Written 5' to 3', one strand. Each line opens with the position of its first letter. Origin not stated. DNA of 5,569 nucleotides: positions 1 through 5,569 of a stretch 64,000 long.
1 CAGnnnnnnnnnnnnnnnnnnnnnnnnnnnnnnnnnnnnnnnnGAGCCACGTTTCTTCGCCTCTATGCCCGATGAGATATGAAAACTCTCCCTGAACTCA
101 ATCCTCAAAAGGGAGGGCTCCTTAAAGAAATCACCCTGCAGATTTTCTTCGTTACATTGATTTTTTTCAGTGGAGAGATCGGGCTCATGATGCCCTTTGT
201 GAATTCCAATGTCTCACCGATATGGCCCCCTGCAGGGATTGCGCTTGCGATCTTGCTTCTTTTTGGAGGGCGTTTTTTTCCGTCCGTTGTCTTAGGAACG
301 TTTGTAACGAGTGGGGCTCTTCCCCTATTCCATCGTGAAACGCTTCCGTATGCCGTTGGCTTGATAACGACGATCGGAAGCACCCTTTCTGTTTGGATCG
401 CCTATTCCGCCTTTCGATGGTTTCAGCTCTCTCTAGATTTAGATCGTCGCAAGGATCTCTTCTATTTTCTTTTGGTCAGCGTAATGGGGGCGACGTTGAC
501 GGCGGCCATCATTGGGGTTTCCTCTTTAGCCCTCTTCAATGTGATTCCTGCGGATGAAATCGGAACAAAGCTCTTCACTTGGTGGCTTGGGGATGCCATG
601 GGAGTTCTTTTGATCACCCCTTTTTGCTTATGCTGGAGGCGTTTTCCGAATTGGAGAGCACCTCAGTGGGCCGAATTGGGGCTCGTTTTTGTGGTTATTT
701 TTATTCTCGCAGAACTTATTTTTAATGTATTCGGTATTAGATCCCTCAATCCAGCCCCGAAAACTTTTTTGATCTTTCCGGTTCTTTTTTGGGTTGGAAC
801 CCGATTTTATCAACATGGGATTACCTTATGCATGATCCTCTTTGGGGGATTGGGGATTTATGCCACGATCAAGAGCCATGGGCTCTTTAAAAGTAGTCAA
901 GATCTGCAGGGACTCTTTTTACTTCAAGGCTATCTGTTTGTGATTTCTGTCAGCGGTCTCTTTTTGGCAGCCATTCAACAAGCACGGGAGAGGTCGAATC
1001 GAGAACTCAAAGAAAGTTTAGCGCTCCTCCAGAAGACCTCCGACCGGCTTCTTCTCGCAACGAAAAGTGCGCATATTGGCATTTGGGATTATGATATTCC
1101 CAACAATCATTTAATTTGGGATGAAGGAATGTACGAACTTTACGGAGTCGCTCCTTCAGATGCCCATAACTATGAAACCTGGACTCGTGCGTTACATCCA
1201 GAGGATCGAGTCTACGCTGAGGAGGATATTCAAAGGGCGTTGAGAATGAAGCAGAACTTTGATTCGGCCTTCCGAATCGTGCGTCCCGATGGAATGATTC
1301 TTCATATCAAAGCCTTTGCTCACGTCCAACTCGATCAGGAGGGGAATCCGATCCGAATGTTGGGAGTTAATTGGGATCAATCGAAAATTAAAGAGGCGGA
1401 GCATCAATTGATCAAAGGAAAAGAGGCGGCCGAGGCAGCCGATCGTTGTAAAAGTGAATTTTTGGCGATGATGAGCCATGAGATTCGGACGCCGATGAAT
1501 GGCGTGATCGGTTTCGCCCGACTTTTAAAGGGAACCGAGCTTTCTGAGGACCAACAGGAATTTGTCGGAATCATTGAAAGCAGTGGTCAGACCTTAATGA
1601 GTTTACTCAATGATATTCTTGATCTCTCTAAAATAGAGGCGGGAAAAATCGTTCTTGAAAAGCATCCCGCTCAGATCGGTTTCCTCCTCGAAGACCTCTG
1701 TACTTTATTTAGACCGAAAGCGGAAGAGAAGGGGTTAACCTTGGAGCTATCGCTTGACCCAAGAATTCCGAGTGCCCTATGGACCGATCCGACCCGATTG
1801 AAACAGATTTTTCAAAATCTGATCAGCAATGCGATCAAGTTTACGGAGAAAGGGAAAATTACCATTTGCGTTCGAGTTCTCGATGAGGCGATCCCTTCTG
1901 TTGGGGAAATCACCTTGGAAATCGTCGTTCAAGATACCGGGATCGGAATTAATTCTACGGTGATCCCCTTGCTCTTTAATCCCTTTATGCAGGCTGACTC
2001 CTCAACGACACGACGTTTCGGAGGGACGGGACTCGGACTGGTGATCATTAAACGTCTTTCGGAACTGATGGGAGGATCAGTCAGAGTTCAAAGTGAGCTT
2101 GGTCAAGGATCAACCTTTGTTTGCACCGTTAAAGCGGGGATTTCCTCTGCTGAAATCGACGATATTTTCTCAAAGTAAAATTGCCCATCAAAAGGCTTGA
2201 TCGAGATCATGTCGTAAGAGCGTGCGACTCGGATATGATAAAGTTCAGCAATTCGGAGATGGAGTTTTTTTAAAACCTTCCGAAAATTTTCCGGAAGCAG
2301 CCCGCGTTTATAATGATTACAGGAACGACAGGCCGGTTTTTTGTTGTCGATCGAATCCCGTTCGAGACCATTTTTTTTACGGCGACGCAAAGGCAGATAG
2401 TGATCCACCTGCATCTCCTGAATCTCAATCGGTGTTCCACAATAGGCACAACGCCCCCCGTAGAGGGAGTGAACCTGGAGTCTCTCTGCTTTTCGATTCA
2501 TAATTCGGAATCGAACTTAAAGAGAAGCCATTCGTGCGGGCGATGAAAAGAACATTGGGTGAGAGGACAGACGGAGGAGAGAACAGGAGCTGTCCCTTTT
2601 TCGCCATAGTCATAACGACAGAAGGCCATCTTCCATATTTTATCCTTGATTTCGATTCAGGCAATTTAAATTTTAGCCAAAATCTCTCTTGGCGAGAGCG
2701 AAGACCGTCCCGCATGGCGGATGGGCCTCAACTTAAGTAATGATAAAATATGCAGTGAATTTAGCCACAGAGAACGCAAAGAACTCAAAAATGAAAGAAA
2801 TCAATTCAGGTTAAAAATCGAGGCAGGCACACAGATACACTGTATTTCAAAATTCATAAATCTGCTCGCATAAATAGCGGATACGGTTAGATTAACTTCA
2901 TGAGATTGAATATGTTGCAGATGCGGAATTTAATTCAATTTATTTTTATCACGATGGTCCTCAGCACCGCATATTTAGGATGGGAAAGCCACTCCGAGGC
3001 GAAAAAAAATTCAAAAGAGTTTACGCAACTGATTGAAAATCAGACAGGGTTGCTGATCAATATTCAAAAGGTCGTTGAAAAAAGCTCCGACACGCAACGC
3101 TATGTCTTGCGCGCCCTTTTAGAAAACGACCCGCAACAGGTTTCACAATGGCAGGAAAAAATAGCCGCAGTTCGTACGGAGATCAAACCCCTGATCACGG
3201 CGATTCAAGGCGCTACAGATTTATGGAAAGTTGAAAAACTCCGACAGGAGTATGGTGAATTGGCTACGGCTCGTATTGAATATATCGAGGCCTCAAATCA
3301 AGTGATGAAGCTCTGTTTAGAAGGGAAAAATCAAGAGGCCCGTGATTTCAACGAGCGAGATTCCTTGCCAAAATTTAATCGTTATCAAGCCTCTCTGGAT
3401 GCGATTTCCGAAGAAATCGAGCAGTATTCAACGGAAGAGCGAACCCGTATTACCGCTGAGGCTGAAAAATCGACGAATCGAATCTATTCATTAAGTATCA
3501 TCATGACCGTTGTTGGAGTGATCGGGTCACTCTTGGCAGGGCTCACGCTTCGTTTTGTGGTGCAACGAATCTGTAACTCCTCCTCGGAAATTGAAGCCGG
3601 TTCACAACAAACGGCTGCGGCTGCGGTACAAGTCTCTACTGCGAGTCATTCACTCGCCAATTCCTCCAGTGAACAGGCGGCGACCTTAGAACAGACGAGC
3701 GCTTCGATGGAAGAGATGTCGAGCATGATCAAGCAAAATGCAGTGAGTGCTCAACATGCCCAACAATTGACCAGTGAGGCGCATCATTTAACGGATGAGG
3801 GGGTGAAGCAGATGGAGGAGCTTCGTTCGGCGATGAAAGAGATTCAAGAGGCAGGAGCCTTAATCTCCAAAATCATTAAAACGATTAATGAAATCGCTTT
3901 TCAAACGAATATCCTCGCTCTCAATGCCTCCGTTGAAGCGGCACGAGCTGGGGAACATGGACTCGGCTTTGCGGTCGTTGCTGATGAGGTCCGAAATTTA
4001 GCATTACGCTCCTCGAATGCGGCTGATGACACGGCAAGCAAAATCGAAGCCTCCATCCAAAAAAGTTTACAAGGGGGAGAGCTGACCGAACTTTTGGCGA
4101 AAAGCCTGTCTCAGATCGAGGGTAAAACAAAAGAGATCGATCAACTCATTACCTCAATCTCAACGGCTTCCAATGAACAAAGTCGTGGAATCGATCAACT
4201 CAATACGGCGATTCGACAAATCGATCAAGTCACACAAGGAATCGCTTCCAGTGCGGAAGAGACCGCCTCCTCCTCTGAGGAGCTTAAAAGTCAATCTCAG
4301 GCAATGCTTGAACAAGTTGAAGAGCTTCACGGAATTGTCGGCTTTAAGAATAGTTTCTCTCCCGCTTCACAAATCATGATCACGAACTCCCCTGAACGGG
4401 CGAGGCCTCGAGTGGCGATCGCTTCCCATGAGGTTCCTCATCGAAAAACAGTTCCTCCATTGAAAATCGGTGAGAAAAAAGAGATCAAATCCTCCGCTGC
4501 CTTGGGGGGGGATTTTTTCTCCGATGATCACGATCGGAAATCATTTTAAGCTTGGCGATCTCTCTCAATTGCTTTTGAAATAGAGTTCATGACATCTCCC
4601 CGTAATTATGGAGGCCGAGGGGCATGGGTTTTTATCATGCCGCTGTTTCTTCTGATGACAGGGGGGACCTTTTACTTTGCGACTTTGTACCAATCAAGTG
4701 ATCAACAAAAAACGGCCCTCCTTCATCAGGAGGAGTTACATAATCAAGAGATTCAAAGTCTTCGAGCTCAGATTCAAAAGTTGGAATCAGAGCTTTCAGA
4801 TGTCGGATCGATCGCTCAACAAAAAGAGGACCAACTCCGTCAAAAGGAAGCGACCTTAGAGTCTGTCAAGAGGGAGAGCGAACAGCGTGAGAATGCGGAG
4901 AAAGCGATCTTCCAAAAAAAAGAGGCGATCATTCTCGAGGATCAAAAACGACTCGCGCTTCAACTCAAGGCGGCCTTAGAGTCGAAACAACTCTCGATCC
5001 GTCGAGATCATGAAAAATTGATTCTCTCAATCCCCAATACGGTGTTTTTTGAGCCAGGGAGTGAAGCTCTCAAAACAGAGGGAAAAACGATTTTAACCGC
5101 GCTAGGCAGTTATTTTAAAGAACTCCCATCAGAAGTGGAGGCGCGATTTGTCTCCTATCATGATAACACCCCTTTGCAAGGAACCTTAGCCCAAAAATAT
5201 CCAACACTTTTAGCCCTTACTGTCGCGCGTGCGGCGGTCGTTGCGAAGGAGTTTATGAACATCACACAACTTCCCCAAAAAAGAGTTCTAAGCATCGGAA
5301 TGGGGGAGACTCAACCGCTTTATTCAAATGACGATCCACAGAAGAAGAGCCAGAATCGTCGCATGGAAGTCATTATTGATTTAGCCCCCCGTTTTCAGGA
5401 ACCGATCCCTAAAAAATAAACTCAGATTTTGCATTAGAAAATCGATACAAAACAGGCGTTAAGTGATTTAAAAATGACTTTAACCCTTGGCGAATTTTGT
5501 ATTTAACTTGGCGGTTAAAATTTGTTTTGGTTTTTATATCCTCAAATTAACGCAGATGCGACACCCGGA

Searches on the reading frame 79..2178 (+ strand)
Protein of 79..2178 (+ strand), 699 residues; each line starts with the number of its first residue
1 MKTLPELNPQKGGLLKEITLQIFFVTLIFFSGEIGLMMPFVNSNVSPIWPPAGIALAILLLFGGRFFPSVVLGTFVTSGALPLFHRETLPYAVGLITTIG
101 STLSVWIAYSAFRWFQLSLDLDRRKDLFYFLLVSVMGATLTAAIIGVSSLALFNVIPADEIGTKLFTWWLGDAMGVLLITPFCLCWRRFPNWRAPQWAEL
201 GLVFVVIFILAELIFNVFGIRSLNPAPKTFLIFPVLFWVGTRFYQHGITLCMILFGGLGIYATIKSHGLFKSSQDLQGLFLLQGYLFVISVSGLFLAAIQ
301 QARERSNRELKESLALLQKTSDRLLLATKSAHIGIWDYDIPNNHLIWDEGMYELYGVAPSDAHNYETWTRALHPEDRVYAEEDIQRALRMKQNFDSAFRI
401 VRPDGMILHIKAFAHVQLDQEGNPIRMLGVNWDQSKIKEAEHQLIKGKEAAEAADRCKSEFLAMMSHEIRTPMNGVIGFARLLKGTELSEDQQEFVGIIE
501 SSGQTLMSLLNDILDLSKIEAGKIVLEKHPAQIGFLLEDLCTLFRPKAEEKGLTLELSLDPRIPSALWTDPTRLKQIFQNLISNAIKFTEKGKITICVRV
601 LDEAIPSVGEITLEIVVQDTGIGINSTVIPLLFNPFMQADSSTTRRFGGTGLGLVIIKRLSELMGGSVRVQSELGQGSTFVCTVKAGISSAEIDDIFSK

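Call 10: search_protein_families(library=pfam, proteins=[window:79-2178:+], max_evalue=0.0001)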
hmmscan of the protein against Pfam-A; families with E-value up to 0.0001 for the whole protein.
window:79-2178:+ (699 aa): 4 families
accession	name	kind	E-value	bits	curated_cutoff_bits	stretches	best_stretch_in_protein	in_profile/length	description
PF05231.19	MASE1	-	1.8e-33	116.4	29.8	1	24-303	9-298/299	MASE1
PF02518.31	HATPase_c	-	4.2e-29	101.7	26.4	1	569-686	1-109/111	Histidine kinase-, DNA gyrase B-, and HSP90-like ATPase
PF00512.31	HisKA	-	1.1e-22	80.2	26.9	1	458-522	2-66/66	His Kinase A (phospho-acceptor) domain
PF08447.18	PAS_3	-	3.4e-18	66.1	25.6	1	346-431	3-89/89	PAS fold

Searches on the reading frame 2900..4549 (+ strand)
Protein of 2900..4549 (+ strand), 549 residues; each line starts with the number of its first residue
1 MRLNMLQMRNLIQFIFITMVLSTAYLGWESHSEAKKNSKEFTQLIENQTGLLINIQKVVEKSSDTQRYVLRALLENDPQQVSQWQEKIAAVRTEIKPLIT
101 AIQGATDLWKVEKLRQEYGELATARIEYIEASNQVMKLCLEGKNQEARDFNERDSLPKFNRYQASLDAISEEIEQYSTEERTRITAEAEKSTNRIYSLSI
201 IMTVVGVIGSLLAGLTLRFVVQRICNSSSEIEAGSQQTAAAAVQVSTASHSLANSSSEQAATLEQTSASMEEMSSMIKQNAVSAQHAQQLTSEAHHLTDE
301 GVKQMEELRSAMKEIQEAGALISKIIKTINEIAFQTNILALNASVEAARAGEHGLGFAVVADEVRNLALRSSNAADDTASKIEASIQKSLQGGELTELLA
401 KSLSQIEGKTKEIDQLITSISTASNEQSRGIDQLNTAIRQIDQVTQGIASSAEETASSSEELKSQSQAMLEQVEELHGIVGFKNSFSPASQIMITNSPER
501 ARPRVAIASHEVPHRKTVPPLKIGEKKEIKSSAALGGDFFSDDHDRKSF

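Call 10: search_protein_families(library=pfam, proteins=[window:2900-4549:+], max_evalue=0.0001)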
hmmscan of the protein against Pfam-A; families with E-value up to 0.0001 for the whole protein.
window:2900-4549:+ (549 aa): 2 families
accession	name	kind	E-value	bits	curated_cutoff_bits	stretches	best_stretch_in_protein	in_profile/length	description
PF00015.26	MCPsignal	-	6.8e-42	143.7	34.6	1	290-445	3-172/172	Methyl-accepting chemotaxis protein (MCP) signalling domain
PF12729.13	4HB_MCP_1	-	1.1e-10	41.9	27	1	9-182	5-175/181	Four helix bundle sensory module for signal transduction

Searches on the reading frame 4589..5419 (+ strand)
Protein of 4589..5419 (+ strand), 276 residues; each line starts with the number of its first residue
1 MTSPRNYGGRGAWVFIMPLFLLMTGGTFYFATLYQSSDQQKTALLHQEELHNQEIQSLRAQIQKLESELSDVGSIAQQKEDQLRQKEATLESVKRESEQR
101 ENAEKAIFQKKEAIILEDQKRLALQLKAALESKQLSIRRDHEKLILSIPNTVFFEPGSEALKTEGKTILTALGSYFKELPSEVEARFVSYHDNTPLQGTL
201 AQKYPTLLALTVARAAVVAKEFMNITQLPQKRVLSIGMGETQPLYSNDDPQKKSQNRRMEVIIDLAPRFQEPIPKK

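Call 10: search_protein_families(library=pfam, proteins=[window:4589-5419:+], max_evalue=0.0001)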
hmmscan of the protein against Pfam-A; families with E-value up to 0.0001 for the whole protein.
window:4589-5419:+ (276 aa): 1 family
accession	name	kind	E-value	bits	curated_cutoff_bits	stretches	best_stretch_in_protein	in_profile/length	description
PF00691.25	OmpA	-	5.8e-10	39.8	27.2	1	153-257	1-98/98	OmpA family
